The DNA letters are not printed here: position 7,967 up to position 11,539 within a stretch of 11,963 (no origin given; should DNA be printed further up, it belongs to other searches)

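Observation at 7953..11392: Giant GT-C (ArnT/PMT-like) membrane glycosyltransferase fused to a beta-propeller-like extracytoplasmic domain, preceded by an overlapping Cys-rich micro-ORF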

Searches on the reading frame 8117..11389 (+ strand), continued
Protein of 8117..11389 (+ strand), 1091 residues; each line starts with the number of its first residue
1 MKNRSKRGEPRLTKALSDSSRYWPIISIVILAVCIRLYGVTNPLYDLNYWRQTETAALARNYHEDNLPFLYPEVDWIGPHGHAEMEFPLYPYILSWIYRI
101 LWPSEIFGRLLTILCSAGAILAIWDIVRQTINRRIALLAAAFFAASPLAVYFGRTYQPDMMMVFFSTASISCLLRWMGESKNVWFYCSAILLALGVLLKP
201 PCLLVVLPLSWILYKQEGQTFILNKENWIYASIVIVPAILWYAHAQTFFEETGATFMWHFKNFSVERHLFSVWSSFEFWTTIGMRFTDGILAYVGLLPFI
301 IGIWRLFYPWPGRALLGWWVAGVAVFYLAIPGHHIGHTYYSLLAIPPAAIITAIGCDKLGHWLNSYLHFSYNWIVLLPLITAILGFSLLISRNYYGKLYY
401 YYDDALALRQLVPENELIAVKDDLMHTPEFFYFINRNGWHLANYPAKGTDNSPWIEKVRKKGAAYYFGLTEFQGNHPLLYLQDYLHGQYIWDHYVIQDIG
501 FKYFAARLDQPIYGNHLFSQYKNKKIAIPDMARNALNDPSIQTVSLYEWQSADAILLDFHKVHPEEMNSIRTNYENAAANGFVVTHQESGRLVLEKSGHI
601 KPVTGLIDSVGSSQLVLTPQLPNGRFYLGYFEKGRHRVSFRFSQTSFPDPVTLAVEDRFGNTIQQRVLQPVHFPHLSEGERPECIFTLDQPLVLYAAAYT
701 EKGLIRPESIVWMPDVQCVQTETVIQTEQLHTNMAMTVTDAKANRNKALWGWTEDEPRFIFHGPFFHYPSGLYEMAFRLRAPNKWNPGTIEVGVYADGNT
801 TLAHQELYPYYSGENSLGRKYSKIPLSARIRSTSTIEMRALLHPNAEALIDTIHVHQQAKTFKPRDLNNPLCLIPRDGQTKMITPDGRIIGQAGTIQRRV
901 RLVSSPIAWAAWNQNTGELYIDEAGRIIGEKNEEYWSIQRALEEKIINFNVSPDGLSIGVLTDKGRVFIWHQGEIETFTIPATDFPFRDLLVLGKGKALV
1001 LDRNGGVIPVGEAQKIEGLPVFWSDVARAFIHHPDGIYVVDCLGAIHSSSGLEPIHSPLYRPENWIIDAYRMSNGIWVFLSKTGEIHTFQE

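Call 36: search_solved_structures(query=A1, max_evalue=0.01, show_alignments=2)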
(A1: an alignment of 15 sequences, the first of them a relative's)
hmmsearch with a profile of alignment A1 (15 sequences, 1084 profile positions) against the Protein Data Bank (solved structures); distinct sequences matched with E-value up to 0.01: 7.
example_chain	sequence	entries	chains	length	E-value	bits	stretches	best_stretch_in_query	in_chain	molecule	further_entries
2ymu_A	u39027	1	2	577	4.5e-11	44.1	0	881-977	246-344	WD-40 REPEAT PROTEIN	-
7bie_A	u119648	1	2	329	1.4e-07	32.5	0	881-973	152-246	nvWRAP-T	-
7bif_A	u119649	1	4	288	6.6e-07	30.3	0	881-973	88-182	v22WRAP-T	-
7bid_A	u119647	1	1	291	9e-07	29.9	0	881-973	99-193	v31WRAP-T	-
7big_A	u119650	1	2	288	1.7e-06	28.9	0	881-972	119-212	v13WRAP-T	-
6r60_A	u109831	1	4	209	0.00071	20.3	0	881-968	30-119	WD-40 repeat protein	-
6r5y_A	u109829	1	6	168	0.0069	17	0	884-966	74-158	WD-40 repeat protein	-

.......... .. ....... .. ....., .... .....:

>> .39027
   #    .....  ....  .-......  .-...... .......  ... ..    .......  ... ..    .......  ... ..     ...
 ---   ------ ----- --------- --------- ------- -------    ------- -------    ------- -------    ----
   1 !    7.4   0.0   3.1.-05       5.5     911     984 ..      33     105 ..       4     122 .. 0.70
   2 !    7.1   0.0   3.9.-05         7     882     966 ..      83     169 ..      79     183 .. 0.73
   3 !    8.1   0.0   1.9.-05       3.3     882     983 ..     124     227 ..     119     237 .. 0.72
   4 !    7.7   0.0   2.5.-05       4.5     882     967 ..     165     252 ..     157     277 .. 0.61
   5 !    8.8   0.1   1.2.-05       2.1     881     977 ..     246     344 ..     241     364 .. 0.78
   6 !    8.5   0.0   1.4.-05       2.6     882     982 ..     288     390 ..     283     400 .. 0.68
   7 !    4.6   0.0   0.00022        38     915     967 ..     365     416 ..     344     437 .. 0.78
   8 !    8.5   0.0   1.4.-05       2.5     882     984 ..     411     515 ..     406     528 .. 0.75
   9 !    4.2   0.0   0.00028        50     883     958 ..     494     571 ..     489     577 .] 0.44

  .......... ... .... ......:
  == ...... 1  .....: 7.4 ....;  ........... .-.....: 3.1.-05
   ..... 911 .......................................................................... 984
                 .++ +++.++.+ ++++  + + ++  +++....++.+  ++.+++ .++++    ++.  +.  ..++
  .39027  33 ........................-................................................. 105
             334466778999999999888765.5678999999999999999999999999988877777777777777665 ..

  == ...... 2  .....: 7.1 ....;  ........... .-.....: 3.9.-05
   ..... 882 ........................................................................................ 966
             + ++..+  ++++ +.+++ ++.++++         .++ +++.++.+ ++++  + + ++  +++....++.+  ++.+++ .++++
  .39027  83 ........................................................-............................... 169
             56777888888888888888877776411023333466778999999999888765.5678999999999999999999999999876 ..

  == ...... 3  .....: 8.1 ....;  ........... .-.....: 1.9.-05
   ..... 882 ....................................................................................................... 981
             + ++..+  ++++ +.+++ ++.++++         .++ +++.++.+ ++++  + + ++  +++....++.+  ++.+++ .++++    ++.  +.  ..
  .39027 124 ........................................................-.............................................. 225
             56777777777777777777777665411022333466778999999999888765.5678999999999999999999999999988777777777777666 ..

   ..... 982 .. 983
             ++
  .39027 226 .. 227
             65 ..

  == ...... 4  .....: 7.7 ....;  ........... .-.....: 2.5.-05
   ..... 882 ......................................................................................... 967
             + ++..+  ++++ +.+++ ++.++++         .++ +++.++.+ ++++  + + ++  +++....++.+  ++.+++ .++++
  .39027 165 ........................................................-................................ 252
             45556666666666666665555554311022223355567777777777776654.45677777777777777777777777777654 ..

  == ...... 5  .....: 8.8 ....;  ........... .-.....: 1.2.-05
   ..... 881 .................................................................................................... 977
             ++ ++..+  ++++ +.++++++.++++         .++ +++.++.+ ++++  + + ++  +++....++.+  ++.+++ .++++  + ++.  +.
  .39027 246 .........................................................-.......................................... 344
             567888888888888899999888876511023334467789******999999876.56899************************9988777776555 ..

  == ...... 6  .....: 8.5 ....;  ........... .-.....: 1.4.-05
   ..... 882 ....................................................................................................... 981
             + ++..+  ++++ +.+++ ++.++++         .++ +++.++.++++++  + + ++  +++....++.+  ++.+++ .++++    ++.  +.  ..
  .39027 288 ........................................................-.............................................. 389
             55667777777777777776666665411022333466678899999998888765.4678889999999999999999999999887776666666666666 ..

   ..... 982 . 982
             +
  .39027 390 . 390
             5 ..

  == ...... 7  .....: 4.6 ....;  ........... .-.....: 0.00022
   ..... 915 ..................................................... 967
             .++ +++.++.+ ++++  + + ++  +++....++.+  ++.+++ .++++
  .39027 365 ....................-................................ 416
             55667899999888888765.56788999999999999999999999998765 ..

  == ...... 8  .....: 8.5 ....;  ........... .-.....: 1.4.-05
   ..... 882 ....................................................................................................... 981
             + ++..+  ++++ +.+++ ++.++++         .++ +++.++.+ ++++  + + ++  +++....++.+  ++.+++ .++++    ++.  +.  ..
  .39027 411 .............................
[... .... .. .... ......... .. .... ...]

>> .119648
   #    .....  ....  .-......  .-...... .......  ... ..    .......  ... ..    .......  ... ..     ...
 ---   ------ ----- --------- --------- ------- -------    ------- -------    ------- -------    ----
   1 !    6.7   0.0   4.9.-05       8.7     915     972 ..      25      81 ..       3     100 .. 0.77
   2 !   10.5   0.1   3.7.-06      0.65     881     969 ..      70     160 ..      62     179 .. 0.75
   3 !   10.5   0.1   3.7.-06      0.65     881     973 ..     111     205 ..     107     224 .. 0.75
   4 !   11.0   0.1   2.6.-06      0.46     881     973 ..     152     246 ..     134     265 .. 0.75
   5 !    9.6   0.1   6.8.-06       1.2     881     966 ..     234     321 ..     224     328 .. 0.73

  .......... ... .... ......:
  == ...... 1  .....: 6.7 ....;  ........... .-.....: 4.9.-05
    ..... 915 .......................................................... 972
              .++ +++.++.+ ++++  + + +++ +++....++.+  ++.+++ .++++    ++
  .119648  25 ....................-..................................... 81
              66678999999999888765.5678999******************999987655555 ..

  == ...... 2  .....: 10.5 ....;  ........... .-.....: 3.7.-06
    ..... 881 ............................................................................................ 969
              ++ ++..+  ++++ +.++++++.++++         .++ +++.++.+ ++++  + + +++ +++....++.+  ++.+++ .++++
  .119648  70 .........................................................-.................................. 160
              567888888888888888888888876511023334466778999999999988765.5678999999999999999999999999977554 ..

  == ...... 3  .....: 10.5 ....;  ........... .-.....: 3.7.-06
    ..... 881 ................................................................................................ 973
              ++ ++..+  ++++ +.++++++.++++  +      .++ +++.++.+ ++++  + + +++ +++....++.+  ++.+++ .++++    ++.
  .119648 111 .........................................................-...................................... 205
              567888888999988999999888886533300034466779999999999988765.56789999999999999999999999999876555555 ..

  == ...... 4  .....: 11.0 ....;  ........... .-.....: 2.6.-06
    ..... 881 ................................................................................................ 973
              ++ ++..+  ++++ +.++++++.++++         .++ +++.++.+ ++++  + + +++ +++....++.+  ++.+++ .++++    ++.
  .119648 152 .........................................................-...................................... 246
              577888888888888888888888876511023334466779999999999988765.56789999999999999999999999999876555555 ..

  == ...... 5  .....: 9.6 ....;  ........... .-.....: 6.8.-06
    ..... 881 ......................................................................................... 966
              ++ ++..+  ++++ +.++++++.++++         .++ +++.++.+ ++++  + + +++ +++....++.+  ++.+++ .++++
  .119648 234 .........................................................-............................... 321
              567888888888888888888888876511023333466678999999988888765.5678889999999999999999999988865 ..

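Call 38: find_encoding_contigs(protein=P0002, flank=10000, max_places=2)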
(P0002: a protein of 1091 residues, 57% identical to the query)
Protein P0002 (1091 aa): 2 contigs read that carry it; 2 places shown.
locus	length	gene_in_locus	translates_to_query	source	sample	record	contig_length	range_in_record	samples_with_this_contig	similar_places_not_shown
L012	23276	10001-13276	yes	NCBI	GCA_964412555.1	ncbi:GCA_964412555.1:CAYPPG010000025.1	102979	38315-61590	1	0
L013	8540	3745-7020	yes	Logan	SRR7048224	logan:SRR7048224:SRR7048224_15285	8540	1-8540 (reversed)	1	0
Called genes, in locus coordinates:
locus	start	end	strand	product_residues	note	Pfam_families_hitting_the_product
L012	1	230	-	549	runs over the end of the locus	-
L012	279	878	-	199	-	-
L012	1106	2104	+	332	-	PF00586:AIRS, PF02769:AIRS_C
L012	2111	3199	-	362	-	PF00392:GntR, PF00532:Peripla_BP_1, PF13407:Peripla_BP_4, PF13377:Peripla_BP_3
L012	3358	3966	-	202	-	PF01066:CDP-OH_P_transf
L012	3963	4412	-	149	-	PF01066:CDP-OH_P_transf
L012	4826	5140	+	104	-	-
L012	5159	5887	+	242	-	PF00596:Aldolase_II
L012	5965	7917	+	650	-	PF13522:GATase_6, PF13537:GATase_7, PF00733:Asn_synthase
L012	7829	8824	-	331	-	-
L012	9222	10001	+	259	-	PF18912:DZR_2 (faint)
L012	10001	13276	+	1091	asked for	PF13231:PMT_2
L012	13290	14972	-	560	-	PF01839:FG-GAP (faint), PF13517:FG-GAP_3, PF07593:UnbV_ASPIC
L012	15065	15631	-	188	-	PF00694:Aconitase_C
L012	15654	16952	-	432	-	PF00330:Aconitase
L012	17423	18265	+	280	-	PF02621:VitK2_biosynth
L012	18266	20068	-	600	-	PF13439:Glyco_transf_4, PF13579:Glyco_trans_4_4, PF20706:GT4-conflict (weak), PF00534:Glycos_transf_1, PF13692:Glyco_trans_1_4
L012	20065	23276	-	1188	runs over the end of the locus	PF01209:Ubie_methyltran (faint), PF08241:Methyltransf_11 (weak), PF08242:Methyltransf_12 (faint), PF13489:Methyltransf_23, PF13649:Methyltransf_25 (faint), PF13489:Methyltransf_23 (weak), PF08241:Methyltransf_11 (weak), PF24161:CCDC39, +2 more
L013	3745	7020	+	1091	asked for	PF13231:PMT_2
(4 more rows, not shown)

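Call 39: find_encoding_contigs(protein=P0004, flank=10000, max_places=1)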
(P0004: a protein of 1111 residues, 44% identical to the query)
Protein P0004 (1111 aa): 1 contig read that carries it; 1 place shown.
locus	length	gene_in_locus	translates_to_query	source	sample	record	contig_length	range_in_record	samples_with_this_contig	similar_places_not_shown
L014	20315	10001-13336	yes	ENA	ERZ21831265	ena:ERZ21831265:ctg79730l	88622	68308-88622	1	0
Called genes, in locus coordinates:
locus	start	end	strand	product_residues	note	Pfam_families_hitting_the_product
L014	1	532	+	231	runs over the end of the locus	PF02901:PFL-like, PF01228:Gly_radical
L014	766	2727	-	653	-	PF02705:K_trans, PF22776:K_trans_C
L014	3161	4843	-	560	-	PF02705:K_trans, PF22776:K_trans_C (weak)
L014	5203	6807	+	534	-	PF01590:GAF, PF13185:GAF_2, PF13492:GAF_3, PF00512:HisKA, PF02518:HATPase_c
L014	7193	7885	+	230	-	PF00535:Glycos_transf_2, PF13641:Glyco_tranf_2_3 (weak)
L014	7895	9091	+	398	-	PF13231:PMT_2 (weak)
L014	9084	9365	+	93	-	PF00708:Acylphosphatase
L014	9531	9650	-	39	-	-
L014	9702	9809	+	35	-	-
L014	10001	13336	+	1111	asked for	PF13231:PMT_2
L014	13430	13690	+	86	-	-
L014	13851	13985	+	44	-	-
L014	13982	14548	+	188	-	-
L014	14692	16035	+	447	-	PF03781:FGE-sulfatase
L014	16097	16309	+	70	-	-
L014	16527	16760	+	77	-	PF21748:UPF0150 (weak), PF15919:HicB_lk_antitox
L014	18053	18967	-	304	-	PF20434:BD-FAE, PF07859:Abhydrolase_3, PF01738:DLH (faint), PF00326:Peptidase_S9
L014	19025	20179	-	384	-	PF01612:DNA_pol_A_exo1, PF00570:HRDC (weak)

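Call 40: find_encoding_contigs(protein=P0014, flank=10000, max_places=1)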
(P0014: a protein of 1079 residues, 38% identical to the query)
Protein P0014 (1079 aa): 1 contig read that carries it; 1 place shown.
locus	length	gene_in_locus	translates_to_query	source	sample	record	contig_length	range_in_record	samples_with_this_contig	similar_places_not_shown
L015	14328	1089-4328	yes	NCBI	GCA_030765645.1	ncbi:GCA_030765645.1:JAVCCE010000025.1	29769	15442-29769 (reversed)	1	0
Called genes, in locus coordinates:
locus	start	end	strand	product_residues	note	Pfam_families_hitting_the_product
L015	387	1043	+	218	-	-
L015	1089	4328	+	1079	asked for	PF09913:DUF2142 (weak), PF13231:PMT_2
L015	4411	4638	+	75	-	-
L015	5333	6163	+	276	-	PF04909:Amidohydro_2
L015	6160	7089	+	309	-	PF00248:Aldo_ket_red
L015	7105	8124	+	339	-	PF08240:ADH_N, PF16912:Glu_dehyd_C (weak), PF01262:AlaDh_PNT_C (weak), PF00107:ADH_zinc_N, PF13602:ADH_zinc_N_2 (weak)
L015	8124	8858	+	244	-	PF19798:Sulfotransfer_5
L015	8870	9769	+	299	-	PF01063:Aminotran_4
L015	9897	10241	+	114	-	PF09722:Xre_MbcA_ParS_C (weak)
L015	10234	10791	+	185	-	PF08808:RES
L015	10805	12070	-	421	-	PF01408:GFO_IDH_MocA, PF22725:GFO_IDH_MocA_C3 (weak)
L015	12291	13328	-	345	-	PF01436:NHL (faint)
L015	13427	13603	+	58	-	-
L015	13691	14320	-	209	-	PF13646:HEAT_2 (faint), PF03130:HEAT_PBS (faint)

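Call 41: find_encoding_contigs(protein=P0007, flank=10000, max_places=1)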
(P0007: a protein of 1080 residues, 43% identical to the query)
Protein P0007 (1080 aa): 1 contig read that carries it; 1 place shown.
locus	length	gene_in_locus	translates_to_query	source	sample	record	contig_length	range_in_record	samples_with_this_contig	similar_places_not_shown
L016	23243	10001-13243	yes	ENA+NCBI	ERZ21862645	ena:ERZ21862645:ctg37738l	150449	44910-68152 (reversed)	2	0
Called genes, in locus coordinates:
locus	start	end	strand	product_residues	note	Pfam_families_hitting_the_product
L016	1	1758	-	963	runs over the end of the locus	PF05569:Peptidase_M56, PF00578:AhpC-TSA, PF08534:Redoxin, PF13905:Thioredoxin_8 (weak), PF08334:T2SSG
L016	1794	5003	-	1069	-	PF05569:Peptidase_M56, PF00400:WD40 (faint), PF23381:Beta-prop_IFT122_1st (faint), PF23414:Beta-prop_EML_2 (faint), PF23756:Beta-prop_HPS5 (faint), PF24807:WD40_CDC20-Fz (faint), PF24814:WD40_Prp19 (faint), PF25174:Beta-prop_THOC3 (weak), +9 more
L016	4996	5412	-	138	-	PF01978:TrmB (faint), PF01047:MarR (weak), PF03965:Penicillinase_R, PF12802:MarR_2 (faint)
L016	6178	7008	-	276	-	PF04542:Sigma70_r2, PF04545:Sigma70_r4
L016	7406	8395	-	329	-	PF13088:BNR_2, PF02012:BNR (faint)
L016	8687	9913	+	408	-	PF05128:DUF697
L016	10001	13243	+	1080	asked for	PF13231:PMT_2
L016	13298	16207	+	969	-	-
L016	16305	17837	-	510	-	PF01609:DDE_Tnp_1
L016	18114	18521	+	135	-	-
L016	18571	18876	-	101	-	-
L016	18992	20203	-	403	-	PF13579:Glyco_trans_4_4 (weak), PF00534:Glycos_transf_1 (weak), PF13692:Glyco_trans_1_4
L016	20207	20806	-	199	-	PF00156:Pribosyltran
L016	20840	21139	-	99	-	PF03319:EutN_CcmL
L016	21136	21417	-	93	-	PF03319:EutN_CcmL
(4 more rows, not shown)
